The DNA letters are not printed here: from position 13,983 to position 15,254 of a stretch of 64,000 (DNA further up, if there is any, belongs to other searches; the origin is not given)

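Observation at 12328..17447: TRAP transporter operon plus NhaP-type Na+/H+ antiporter where K-12 has the MFS transporter lgoT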

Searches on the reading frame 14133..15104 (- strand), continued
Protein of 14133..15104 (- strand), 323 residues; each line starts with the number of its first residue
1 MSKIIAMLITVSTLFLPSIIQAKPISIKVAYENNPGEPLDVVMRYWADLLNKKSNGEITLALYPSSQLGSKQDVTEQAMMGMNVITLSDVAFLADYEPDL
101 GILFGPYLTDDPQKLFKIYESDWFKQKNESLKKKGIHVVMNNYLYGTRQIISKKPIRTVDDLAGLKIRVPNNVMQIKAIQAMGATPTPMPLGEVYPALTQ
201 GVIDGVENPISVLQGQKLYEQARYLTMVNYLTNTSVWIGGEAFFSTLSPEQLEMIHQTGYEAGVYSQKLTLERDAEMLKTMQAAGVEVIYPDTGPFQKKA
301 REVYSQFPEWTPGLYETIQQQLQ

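Call 78: search_protein_families(proteins=[L016:5239-6405:-, L016:6540-7256:+, L016:7301-8845:+, L016:8858-9898:+, L016:12836-13663:-, L016:13660-14529:-, L016:14604-15875:-], library=ncbifam, max_evalue=1e-10)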
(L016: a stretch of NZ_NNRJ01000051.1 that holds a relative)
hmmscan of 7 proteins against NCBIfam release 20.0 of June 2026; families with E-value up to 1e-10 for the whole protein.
L016:5239-6405:- (388 aa): 6 families
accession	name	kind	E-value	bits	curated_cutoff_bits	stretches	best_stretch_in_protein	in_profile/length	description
NF002969.0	PRK03643.1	subfamily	3.8e-69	233.6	359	1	18-373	14-379/482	tagaturonate reductase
NF002649.0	PRK02318.2-1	equivalog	1.5e-13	50.4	422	1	159-356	105-296/386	mannitol-1-phosphate 5-dehydrogenase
NF002648.0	PRK02318.1-4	equivalog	4.7e-12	45.9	719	1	159-352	103-293/382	mannitol-1-phosphate 5-dehydrogenase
NF002646.0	PRK02318.1-2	equivalog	2.9e-11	43.1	368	1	159-353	103-294/382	mannitol-1-phosphate 5-dehydrogenase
NF011611.0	PRK15037.1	subfamily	3.3e-11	42.4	603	0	171-364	180-382/486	fructuronate reductase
NF002652.0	PRK02318.2-5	equivalog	7e-11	41.8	356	0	166-356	109-294/377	mannitol-1-phosphate 5-dehydrogenase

L016:6540-7256:+ (238 aa): 12 families
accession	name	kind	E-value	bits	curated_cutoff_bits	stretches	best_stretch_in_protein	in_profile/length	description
NF008571.0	PRK11523.1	equivalog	4.8e-36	124.5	396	1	12-232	4-226/258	transcriptional regulator ExuR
NF007588.0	PRK10225.1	equivalog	8.5e-36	123.6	442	1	14-233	7-233/257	Uxu operon transcriptional regulator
NF003011.0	PRK03837.1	subfamily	1.1e-34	120.1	260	2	101-235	107-237/241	transcriptional regulator NanR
NF007741.0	PRK10421.1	equivalog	2.6e-34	118.8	311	1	12-228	3-230/262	transcriptional regulator LldR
NF007442.0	PRK09990.1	equivalog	2.4e-21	76.3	301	1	13-235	7-239/256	transcriptional regulator GlcC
NF007001.0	PRK09464.1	equivalog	1.1e-20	74.4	330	1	14-225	8-226/254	pyruvate dehydrogenase complex transcriptional repressor PdhR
TIGR03338.1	phnR_burk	equivalog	8.7e-19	68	271.5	1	20-230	15-212/212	phosphonate utilization associated transcriptional regulator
NF052290.2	MocR_like_YczR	exception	8.7e-17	61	487.4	1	4-89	5-92/458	MocR-like transcription factor YczR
TIGR02325.1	C_P_lyase_phnF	equivalog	1.3e-14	54.3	156.8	1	17-86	9-78/238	phosphonate metabolism transcriptional regulator PhnF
NF052282.1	PLP_TF_PdxR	equivalog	6.8e-13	48.5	320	1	17-89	2-74/448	MocR-like pyridoxine biosynthesis transcription factor PdxR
TIGR02018.2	his_ut_repres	equivalog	3.9e-11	42.8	220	1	18-86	1-69/226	histidine utilization transcriptional repressor HutC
NF007292.0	PRK09764.1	equivalog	5.5e-11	42.1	281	1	16-85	5-74/240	GntR family transcriptional regulator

L016:7301-8845:+ (514 aa): 1 family
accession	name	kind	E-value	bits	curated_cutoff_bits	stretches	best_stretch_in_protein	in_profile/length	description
TIGR03248.1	galactar-dH20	equivalog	3.5e-110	368.9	730.85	1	13-500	3-494/507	galactarate dehydratase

L016:8858-9898:+ (346 aa): 19 families
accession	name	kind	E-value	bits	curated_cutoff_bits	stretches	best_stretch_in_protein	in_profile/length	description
NF007489.0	PRK10083.1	equivalog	6.1e-52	176.7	376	1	22-341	13-333/339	Zn-dependent oxidoreductase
NF041097.1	keto_inos_dh_IolM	equivalog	3.4e-50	170.8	450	1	20-334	39-379/389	scyllo-inosose 3-dehydrogenase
TIGR00692.1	tdh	equivalog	3e-43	148.2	458.35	1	23-329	13-325/340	L-threonine 3-dehydrogenase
NF003808.0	PRK05396.1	equivalog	1e-40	139.7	380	1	18-330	10-326/341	L-threonine 3-dehydrogenase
NF007375.0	PRK09880.1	equivalog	1.8e-38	132.2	469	1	36-337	30-335/344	L-idonate 5-dehydrogenase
TIGR03451.1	mycoS_dep_FDH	equivalog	2.7e-36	125.2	512.9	1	161-273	168-282/358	S-(hydroxymethyl)mycothiol dehydrogenase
NF010344.0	PRK13771.1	subfamily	3.5e-36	124.8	349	1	21-344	13-332/334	putative alcohol dehydrogenase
TIGR03989.1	Rxyl_3153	subfamily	5.8e-35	121.2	440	2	157-328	173-354/370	NDMA-dependent alcohol dehydrogenase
TIGR03366.1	HpnZ_proposed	hypoth_equivalog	1.1e-33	116.8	328.1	1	31-324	3-314/315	putative phosphonate catabolism associated alcohol dehydrogenase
NF007642.0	PRK10309.1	equivalog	1.7e-33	116.3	550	1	11-290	2-286/347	galactitol-1-phosphate 5-dehydrogenase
NF041172.1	AcrlCoa_red_Thmprot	equivalog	1.1e-32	113.3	500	1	13-344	4-333/334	acryloyl-CoA reductase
TIGR03201.1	dearomat_had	equivalog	2.3e-28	99.3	338.65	1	29-277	19-282/349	6-hydroxycyclohex-1-ene-1-carbonyl-CoA dehydrogenase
TIGR02818.1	adh_III_F_hyde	equivalog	9.2e-26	90.8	543.95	2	157-257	172-276/368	S-(hydroxymethyl)glutathione dehydrogenase/class III alcohol dehydrogenase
NF006940.0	PRK09422.1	equivalog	4.1e-25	88.5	344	1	12-300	3-293/338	alcohol dehydrogenase AdhP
NF047908.1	AldhRedAhr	equivalog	1.2e-23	83.6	470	1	24-307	19-300/335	NADPH-dependent aldehyde reductase Ahr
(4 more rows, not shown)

L016:12836-13663:- (275 aa): 6 families
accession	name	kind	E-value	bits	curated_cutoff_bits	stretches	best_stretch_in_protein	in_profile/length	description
NF008231.0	PRK10998.1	equivalog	1.9e-33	116.3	261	1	68-275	84-295/296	maltose ABC transporter permease MalG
NF040932.1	ABC_arch_GlcU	equivalog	4.8e-30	105.1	340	1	14-272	7-268/272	glucose ABC transporter permease GlcU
NF008210.0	PRK10973.1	equivalog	6.7e-27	94.9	297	1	9-269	9-276/281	sn-glycerol-3-phosphate ABC transporter permease UgpE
TIGR01581.1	Mo_ABC_porter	hypoth_equivalog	1.9e-19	70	210.3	1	55-233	9-201/225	ABC transporter permease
NF007047.0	PRK09500.1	equivalog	6.6e-14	52.1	326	1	25-259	20-249/257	spermidine/putrescine ABC transporter permease PotC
TIGR02141.1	modB_ABC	equivalog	1e-12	48.2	182.6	1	72-259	3-204/208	molybdate ABC transporter permease subunit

L016:13660-14529:- (289 aa): 6 families
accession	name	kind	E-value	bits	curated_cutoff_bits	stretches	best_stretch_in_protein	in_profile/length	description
NF007852.0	PRK10561.1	equivalog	3.5e-35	122.3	335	1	2-283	9-288/295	sn-glycerol-3-phosphate ABC transporter permease UgpA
NF008232.0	PRK10999.1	equivalog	5.2e-26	91.5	392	1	64-282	282-512/520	maltose ABC transporter permease MalF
NF040931.1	ABC_arch_GlcT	equivalog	3.3e-19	69.6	360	1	10-283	1-271/278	glucose ABC transporter permease GlcT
NF011624.0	PRK15050.1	equivalog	5.3e-13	48.7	247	1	5-286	22-289/297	2-aminoethylphosphonate ABC transporter permease subunit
TIGR03226.1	PhnU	equivalog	6.8e-13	48.7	283.45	1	7-286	43-307/311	2-aminoethylphosphonate ABC transporter permease subunit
TIGR03262.1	PhnU2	equivalog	1.3e-11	43.8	593.25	1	15-280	11-254/546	putative 2-aminoethylphosphonate ABC transporter permease subunit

L016:14604-15875:- (423 aa): 5 families
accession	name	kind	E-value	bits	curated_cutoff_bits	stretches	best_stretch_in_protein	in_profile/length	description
NF053763.1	ABCarbgalBndGanS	equivalog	3.4e-21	75.5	700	1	44-418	43-412/420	galactooligosaccharide ABC transporter substrate-binding protein GanS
NF007011.0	PRK09474.1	equivalog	5e-20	71.7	291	1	29-416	20-393/396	maltose/maltodextrin ABC transporter substrate-binding protein MalE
TIGR03851.1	chitin_NgcE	equivalog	3.4e-14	52.6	399.65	1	133-420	143-441/450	N-acetylglucosamine/diacetylchitobiose ABC transporter substrate-binding protein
NF008211.0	PRK10974.1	equivalog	2e-12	46.4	411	1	140-353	135-354/439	sn-glycerol-3-phosphate ABC transporter substrate-binding protein UgpB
TIGR03850.1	bind_CPR_0540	equivalog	9e-12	44.3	299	0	36-391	30-398/437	carbohydrate ABC transporter substrate-binding protein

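Call 79: search_protein_families(proteins=[L006:4995-5708:-, L006:5915-6658:+, L006:6662-7684:+, L006:7696-8451:+, L006:8777-9973:+, L006:12803-13354:+], library=ncbifam, max_evalue=1e-10)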
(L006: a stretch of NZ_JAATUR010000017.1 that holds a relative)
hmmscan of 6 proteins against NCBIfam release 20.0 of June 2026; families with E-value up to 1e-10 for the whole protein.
L006:4995-5708:- (237 aa): 8 families
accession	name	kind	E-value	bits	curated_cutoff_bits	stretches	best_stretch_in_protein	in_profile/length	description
NF003011.0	PRK03837.1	subfamily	2.9e-34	118.7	260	1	11-226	13-228/241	transcriptional regulator NanR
NF007741.0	PRK10421.1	equivalog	4.1e-25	88.6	311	1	9-225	5-227/262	transcriptional regulator LldR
NF007442.0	PRK09990.1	equivalog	4e-23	82.1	301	1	12-226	11-230/256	transcriptional regulator GlcC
NF007001.0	PRK09464.1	equivalog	1.4e-17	64.1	330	1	10-224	9-225/254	pyruvate dehydrogenase complex transcriptional repressor PdhR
TIGR03338.1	phnR_burk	equivalog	2.3e-15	56.8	271.5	1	5-225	5-207/212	phosphonate utilization associated transcriptional regulator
TIGR02812.1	fadR_gamma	equivalog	3.1e-14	53.2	249.2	1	17-215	12-209/235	fatty acid metabolism transcriptional regulator FadR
NF003444.0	PRK04984.1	equivalog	4.2e-14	52.7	189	1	18-213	14-208/239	fatty acid metabolism transcriptional regulator FadR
NF007588.0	PRK10225.1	equivalog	2.5e-13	49.9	442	1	15-232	13-232/257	Uxu operon transcriptional regulator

L006:5915-6658:+ (247 aa): 7 families
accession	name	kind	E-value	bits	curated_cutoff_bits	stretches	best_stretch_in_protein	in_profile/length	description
NF004850.0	PRK06201.1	subfamily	1.2e-25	90.3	231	1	99-236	71-208/222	hypothetical protein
NF006093.0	PRK08245.1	subfamily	3.1e-24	85.7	208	1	102-239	81-219/240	hypothetical protein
NF005442.0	PRK07028.1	equivalog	1.1e-20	73.6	593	1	100-236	281-416/430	bifunctional hexulose-6-phosphate synthase/ribonuclease regulator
NF009399.0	PRK12764.1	equivalog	6.5e-18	65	444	1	102-236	340-475/501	fumarylacetoacetate hydrolase family protein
NF006731.0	PRK09262.1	equivalog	4.8e-17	62.2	179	1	98-240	71-213/229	4-carboxy-4-hydroxy-2-oxoadipate aldolase/oxaloacetate decarboxylase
TIGR02798.1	ligK_PcmE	equivalog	5.9e-15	55.4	304.5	1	98-238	65-205/222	4-carboxy-4-hydroxy-2-oxoadipate aldolase/oxaloacetate decarboxylase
NF006875.0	PRK09372.1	equivalog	3.5e-11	43.1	136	1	109-210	58-159/161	ribonuclease E activity regulator RraA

L006:6662-7684:+ (340 aa): 20 families
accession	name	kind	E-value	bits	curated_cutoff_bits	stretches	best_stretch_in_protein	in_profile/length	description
NF041097.1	keto_inos_dh_IolM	equivalog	4e-57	193.6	450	1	10-329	35-380/389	scyllo-inosose 3-dehydrogenase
NF007489.0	PRK10083.1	equivalog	4.6e-50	170.5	376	1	4-339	1-336/339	Zn-dependent oxidoreductase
NF003808.0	PRK05396.1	equivalog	9e-50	169.5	380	1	4-337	1-337/341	L-threonine 3-dehydrogenase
NF010344.0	PRK13771.1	subfamily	4.7e-48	163.9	349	1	4-339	1-332/334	putative alcohol dehydrogenase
TIGR00692.1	tdh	equivalog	6.6e-48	163.5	458.35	1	13-325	9-327/340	L-threonine 3-dehydrogenase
NF041172.1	AcrlCoa_red_Thmprot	equivalog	1.1e-44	152.7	500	1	4-338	1-332/334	acryloyl-CoA reductase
NF007642.0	PRK10309.1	equivalog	1.3e-40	139.7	550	1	4-284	1-286/347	galactitol-1-phosphate 5-dehydrogenase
NF007375.0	PRK09880.1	equivalog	2e-40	138.6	469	1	27-338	27-341/344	L-idonate 5-dehydrogenase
TIGR03451.1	mycoS_dep_FDH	equivalog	3.4e-39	134.7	512.9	1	11-325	10-345/358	S-(hydroxymethyl)mycothiol dehydrogenase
TIGR03366.1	HpnZ_proposed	hypoth_equivalog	2.5e-35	122.2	328.1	1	26-318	4-314/315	putative phosphonate catabolism associated alcohol dehydrogenase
TIGR03989.1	Rxyl_3153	subfamily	3.1e-35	122.1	440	2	121-325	142-357/370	NDMA-dependent alcohol dehydrogenase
TIGR03201.1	dearomat_had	equivalog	1.4e-34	119.7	338.65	1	18-325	16-335/349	6-hydroxycyclohex-1-ene-1-carbonyl-CoA dehydrogenase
NF006940.0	PRK09422.1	equivalog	1.2e-33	116.6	344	1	4-303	1-302/338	alcohol dehydrogenase AdhP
NF047908.1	AldhRedAhr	equivalog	1.7e-32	112.6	470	1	18-333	19-329/335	NADPH-dependent aldehyde reductase Ahr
TIGR02818.1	adh_III_F_hyde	equivalog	2.1e-28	99.5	543.95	2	16-110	17-109/368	S-(hydroxymethyl)glutathione dehydrogenase/class III alcohol dehydrogenase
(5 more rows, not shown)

L006:7696-8451:+ (251 aa): 221 families (the best 25 are shown)
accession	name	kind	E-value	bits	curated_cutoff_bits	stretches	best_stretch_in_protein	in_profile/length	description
NF005559.1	PRK07231.1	subfamily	1.1e-69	234.6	215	1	6-248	2-248/249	glucose 1-dehydrogenase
NF004791.0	PRK06138.1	equivalog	2.5e-66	223.6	312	1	5-249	2-251/252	SDR family oxidoreductase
NF009468.0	PRK12826.1-4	equivalog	1e-62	212.1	318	1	5-249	4-249/256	SDR family oxidoreductase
NF005488.0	PRK07097.1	equivalog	5.5e-62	209.3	369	1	2-248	4-258/266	gluconate 5-dehydrogenase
NF004198.0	PRK05653.1-3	equivalog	1.9e-61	207.7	296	1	5-248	4-247/248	3-oxoacyl-ACP reductase FabG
NF009466.0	PRK12826.1-2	subfamily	2.6e-60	204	222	1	7-247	2-244/248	3-oxoacyl-ACP reductase FabG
NF004778.0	PRK06124.1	equivalog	3.8e-59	200.2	303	1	2-249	5-254/256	SDR family oxidoreductase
NF009093.0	PRK12429.1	subfamily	4.3e-59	199.9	258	1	6-246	3-255/259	3-hydroxybutyrate dehydrogenase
NF052558.1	MBtsdlDhBudC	equivalog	4e-58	196.9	270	1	7-247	2-241/250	meso-2,3-butanediol dehydrogenase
NF005390.0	PRK06935.1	equivalog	5e-58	196.5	369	1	1-248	8-256/258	2-dehydro-3-deoxy-D-gluconate 5-dehydrogenase KduD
NF005983.0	PRK08085.1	equivalog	1.6e-56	191.7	408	1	2-249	3-252/254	gluconate 5-dehydrogenase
NF006070.0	PRK08213.1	subfamily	2e-56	191.4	279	1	2-247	6-256/259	gluconate 5-dehydrogenase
NF004818.0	PRK06172.1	equivalog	6.9e-56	189.4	336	1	5-248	4-251/253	SDR family oxidoreductase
NF005711.0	PRK07523.1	subfamily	1e-55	189.1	413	1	2-247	4-251/255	SDR family oxidoreductase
TIGR01832.1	kduD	equivalog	1.1e-55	188.8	338.85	1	4-248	1-246/248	2-dehydro-3-deoxy-D-gluconate 5-dehydrogenase KduD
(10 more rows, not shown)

L006:8777-9973:+ (398 aa): 1 family
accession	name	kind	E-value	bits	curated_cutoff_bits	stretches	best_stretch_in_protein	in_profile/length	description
TIGR03248.1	galactar-dH20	equivalog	1.9e-48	165.2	730.85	1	58-372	180-491/507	galactarate dehydratase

L006:12803-13354:+ (183 aa): 0 families

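Call 82: search_protein_families(proteins=[L057:6930-7505:+, L057:7495-8169:+, L057:8219-8722:-, L057:8739-9491:-, L057:13073-14413:+, L057:14410-15069:+, L057:15069-15884:+, L057:15860-16651:+], library=ncbifam, max_evalue=1e-15)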
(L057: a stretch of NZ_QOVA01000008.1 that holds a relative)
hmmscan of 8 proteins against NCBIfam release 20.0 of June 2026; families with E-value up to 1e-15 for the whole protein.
L057:6930-7505:+ (191 aa): 0 families

L057:7495-8169:+ (224 aa): 0 families

L057:8219-8722:- (167 aa): 0 families

L057:8739-9491:- (250 aa): 0 families

L057:13073-14413:+ (446 aa): 3 families
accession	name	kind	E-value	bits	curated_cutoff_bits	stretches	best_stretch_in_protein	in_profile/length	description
NF043035.1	OxoTetrKin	equivalog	7.9e-162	538.9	350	1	29-443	2-418/418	3-oxo-tetronate kinase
NF042436.1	OxoIsoapKin_OiaK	equivalog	3.2e-38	131.6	700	1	29-442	11-450/451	3-oxo-isoapionate kinase OiaK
NF047819.1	ThrnKinDtnkGamma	equivalog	1.8e-36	125.9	450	1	29-444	3-415/422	D-threonate kinase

L057:14410-15069:+ (219 aa): 12 families
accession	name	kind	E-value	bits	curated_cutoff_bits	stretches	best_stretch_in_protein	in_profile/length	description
NF043034.1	OxoTetrPhDc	equivalog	7.4e-93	310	250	1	8-210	2-204/205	3-oxo-tetronate 4-phosphate decarboxylase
NF006208.0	PRK08333.1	equivalog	8.4e-36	123.4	267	1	10-194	4-183/189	aldolase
NF053831.1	RU1PAldHalo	equivalog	3.2e-28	98.6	300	1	11-193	5-181/208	ribulose-1-phosphate aldolase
NF040649.1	FucA_Meth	equivalog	8.3e-26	91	250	1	17-194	8-176/179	L-fuculose phosphate aldolase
NF005302.0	PRK06833.1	equivalog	2.8e-25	89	264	1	9-198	4-190/214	L-fuculose-phosphate aldolase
NF005984.0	PRK08087.1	subfamily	1.2e-24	87.3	264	1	10-194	5-184/215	L-fuculose-phosphate aldolase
NF005123.0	PRK06557.1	subfamily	4.9e-24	85.2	251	1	9-219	10-221/223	L-ribulose-5-phosphate 4-epimerase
TIGR01086.1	fucA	equivalog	6.9e-22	78.2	400.25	1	22-192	16-181/214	L-fuculose-phosphate aldolase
NF006413.0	PRK08660.1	equivalog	3.4e-21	75.9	203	1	17-196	8-179/184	aldolase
TIGR03328.1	salvage_mtnB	equivalog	1.7e-17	63.6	137.05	0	19-112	5-100/194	methylthioribulose 1-phosphate dehydratase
NF004527.0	PRK05874.1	equivalog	2.8e-17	63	308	1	17-179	13-174/218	L-fuculose-phosphate aldolase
NF006672.0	PRK09220.1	equivalog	3.2e-16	59.3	226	0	8-112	8-113/209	methylthioribulose 1-phosphate dehydratase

L057:15069-15884:+ (271 aa): 10 families
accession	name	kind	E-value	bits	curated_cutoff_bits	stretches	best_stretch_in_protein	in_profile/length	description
NF040890.1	trans_reg_YgbI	equivalog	2.2e-75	253.5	400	1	3-256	1-251/253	DNA-binding transcriptional repressor YgbI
NF041397.1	TranRegGlpR_Halo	equivalog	2.5e-45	155.1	300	1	3-255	1-250/253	HTH-type transcriptional regulator GlpR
NF040755.1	AgaR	equivalog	1.1e-44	152.6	260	1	7-257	6-256/256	transcriptional repressor AgaR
NF007316.0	PRK09802.1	equivalog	2.2e-41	141.9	351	1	6-258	16-268/269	DeoR family transcriptional regulator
NF007753.1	PRK10434.1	equivalog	4e-41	141.3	350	1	3-256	1-252/253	glucitol operon DNA-binding transcriptional repressor SrlR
NF008154.0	PRK10906.1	equivalog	1.7e-29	102.9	331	1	6-256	4-251/252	DeoR/GlpR family transcriptional regulator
NF040887.2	trans_reg_YciT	exception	1.9e-24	86.6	450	1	7-257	3-246/246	DNA-binding transcriptional regulator YciT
NF007720.0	PRK10411.1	equivalog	1.2e-23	83.7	259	1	7-238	4-234/243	L-fucose operon activator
NF007961.0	PRK10681.1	equivalog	2.8e-23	82.6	244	1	22-254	22-250/252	DNA-binding transcriptional repressor DeoR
NF010034.0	PRK13509.1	equivalog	8.6e-22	77.7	244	1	5-257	3-251/251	HTH-type transcriptional regulator UlaR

L057:15860-16651:+ (263 aa): 4 families
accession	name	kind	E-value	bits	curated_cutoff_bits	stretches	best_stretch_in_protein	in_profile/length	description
NF043033.1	OxoTetrIsom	equivalog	3.2e-99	331.8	325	1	1-255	1-251/251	2-oxo-tetronate isomerase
TIGR03234.1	OH-pyruv-isom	equivalog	2.6e-87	292.3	353.45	1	3-255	2-254/254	hydroxypyruvate isomerase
NF007441.0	PRK09989.1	equivalog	1.4e-71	241.2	412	1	1-255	1-255/258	HPr family phosphocarrier protein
NF007444.0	PRK09997.1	equivalog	1.3e-68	231.3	465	1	1-256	1-256/258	hydroxypyruvate isomerase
